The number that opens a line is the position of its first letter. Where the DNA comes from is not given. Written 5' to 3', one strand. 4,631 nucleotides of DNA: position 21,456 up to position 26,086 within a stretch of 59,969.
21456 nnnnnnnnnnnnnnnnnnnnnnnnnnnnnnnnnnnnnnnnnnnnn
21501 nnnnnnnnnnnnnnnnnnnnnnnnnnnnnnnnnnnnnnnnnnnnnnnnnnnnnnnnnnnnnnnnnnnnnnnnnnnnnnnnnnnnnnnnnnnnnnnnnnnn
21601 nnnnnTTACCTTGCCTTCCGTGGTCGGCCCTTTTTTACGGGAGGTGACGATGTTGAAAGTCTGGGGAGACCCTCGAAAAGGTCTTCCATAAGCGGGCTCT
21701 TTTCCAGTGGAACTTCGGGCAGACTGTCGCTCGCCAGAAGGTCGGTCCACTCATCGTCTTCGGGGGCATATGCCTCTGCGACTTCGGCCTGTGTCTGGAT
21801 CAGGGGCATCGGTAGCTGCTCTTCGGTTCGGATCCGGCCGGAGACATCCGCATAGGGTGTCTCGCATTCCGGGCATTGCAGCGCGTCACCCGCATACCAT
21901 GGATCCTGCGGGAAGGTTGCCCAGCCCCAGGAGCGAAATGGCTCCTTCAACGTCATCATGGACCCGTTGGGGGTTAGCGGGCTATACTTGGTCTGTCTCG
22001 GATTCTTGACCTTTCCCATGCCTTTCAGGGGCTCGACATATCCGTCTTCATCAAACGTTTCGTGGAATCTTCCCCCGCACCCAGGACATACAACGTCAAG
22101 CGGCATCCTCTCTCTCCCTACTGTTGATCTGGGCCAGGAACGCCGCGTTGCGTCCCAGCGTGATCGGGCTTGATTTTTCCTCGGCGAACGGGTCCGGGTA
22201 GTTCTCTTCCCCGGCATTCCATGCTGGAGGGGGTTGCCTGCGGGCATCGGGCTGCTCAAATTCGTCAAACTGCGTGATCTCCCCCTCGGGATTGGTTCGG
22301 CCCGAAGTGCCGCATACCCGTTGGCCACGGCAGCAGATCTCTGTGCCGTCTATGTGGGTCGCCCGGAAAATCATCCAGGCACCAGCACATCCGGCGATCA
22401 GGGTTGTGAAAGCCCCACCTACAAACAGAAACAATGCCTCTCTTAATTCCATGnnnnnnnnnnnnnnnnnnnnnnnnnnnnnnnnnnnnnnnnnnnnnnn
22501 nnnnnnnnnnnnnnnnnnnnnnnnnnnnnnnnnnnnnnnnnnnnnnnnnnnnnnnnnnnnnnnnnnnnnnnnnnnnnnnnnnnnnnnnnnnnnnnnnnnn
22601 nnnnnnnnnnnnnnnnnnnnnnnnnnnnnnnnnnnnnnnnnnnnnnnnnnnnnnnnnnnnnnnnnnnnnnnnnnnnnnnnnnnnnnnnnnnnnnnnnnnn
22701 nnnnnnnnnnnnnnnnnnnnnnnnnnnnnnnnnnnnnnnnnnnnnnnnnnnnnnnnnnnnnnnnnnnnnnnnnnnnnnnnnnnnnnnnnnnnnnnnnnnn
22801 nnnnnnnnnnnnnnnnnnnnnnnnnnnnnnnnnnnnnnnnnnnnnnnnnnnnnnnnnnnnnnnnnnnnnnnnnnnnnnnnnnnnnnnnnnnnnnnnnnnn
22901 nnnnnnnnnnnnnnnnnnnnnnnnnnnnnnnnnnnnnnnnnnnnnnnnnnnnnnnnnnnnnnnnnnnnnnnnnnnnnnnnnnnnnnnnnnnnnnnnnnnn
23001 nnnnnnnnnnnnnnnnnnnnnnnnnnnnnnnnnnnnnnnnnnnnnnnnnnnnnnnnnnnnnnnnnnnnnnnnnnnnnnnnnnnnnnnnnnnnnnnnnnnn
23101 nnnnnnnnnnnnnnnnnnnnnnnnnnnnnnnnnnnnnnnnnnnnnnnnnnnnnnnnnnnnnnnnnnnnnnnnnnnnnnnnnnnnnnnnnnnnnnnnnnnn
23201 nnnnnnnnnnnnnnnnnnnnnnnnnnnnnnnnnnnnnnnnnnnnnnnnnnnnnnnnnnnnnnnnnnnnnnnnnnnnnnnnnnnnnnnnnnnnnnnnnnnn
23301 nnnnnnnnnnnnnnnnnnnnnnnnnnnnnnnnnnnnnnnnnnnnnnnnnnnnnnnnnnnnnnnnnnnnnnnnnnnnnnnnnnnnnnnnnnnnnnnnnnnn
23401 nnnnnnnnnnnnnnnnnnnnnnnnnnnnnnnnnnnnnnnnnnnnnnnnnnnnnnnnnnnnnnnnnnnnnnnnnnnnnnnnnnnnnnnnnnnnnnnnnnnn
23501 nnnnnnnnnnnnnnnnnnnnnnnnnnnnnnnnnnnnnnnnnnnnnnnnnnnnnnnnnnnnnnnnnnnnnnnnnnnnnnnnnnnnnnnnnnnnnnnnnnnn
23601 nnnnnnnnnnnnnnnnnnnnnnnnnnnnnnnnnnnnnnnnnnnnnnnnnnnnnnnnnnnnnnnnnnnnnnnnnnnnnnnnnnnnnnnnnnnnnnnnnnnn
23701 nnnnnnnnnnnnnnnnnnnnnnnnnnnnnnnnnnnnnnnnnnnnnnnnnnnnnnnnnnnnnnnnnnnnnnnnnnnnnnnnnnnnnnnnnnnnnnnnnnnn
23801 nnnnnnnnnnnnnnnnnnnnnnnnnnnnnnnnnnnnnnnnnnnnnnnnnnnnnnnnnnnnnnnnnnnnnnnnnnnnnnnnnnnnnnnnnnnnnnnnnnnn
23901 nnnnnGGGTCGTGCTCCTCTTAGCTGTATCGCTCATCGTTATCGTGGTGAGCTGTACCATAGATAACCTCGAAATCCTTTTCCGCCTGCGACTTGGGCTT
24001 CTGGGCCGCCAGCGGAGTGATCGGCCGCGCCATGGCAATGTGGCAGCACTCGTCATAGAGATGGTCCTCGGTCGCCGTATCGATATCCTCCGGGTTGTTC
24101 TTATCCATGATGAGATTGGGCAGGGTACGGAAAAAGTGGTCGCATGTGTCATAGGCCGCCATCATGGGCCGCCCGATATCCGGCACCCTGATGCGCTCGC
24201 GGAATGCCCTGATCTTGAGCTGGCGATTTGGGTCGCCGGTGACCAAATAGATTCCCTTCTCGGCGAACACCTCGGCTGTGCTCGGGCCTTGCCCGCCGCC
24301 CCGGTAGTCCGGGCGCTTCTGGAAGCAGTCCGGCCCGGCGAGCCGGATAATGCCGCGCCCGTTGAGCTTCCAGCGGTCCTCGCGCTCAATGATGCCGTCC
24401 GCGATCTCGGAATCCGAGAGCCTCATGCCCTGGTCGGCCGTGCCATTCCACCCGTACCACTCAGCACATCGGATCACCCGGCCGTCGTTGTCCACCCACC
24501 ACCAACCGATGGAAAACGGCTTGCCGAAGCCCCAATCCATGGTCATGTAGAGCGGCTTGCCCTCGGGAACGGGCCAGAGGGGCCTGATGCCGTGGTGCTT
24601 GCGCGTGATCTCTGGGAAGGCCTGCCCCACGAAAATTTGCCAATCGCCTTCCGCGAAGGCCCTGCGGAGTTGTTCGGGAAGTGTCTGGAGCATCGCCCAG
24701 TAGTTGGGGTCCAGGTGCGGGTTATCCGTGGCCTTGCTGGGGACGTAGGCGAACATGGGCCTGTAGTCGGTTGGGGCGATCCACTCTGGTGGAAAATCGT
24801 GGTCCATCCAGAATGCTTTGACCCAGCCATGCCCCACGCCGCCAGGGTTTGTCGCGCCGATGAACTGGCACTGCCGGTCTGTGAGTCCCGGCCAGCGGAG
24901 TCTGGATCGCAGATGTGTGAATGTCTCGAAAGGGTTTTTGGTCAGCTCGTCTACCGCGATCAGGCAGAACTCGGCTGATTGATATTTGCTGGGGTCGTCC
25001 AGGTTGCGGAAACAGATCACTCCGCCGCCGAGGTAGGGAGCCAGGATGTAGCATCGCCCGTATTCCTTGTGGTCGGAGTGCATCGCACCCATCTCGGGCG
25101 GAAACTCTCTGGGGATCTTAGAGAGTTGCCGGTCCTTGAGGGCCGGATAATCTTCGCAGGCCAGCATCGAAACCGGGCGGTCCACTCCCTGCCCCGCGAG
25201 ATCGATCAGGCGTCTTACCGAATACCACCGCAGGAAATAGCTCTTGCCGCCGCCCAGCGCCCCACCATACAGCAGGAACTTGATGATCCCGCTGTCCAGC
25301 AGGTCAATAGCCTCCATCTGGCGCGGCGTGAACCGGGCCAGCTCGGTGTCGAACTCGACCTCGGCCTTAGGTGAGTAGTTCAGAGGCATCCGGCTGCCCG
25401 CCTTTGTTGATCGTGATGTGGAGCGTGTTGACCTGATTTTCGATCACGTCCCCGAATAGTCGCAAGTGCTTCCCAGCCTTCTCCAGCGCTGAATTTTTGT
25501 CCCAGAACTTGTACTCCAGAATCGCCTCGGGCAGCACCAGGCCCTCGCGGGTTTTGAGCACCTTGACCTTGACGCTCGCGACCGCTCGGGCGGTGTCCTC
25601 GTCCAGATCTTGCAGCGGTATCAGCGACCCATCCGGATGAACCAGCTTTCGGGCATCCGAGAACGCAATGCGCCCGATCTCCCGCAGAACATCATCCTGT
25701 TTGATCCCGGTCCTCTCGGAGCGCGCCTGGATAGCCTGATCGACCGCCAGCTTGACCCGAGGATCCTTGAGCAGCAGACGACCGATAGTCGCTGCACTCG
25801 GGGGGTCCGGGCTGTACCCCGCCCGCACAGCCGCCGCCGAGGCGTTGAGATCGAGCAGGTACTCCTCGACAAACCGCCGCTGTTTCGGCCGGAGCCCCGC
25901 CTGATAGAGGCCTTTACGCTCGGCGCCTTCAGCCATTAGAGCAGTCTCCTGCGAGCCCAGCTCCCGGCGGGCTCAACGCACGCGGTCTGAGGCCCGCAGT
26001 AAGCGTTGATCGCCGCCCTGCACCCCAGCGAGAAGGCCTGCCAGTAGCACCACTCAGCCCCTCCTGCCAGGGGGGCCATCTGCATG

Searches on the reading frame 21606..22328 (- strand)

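Call 80: search_protein_families(library=pfam, proteins=[window:21606-22328:-], max_evalue=1)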
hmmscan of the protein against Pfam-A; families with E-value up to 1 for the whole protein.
window:21606-22328:- (240 aa): 4 families
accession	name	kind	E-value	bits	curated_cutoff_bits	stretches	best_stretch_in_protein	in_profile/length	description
PF14446.12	Prok-RING_1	-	0.00072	19.9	29.1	1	147-159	18-30/54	Prokaryotic RING finger family 1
PF24110.1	DUF7385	-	0.011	15.8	28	1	148-162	25-39/72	Family of unknown function (DUF7385)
PF08271.17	Zn_Ribbon_TF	-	0.11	12.6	29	0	80-94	2-15/43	TFIIB zinc-binding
PF14369.11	Zn_ribbon_19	-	0.18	12.5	30.8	0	78-88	21-31/35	zinc-ribbon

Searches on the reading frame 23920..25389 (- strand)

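Call 28: search_protein_families(library=pfam, proteins=[window:23920-25389:-], max_evalue=0.001)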
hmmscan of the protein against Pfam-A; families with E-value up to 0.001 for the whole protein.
window:23920-25389:- (489 aa): 1 family
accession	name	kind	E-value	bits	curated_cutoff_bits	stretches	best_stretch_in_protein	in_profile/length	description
PF03237.21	Terminase_6N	-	0.00041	20.5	22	1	94-250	45-200/215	Terminase large subunit, T4likevirus-type, N-terminal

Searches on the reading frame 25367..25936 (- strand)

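Call 28: search_protein_families(library=pfam, proteins=[window:25367-25936:-], max_evalue=0.001)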
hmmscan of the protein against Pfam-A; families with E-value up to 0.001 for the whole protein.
window:25367-25936:- (189 aa): 1 family
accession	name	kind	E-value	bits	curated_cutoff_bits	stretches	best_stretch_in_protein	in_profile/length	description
PF03592.21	Terminase_2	-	5.7e-32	111.7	26.1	1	16-168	2-138/141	Terminase small subunit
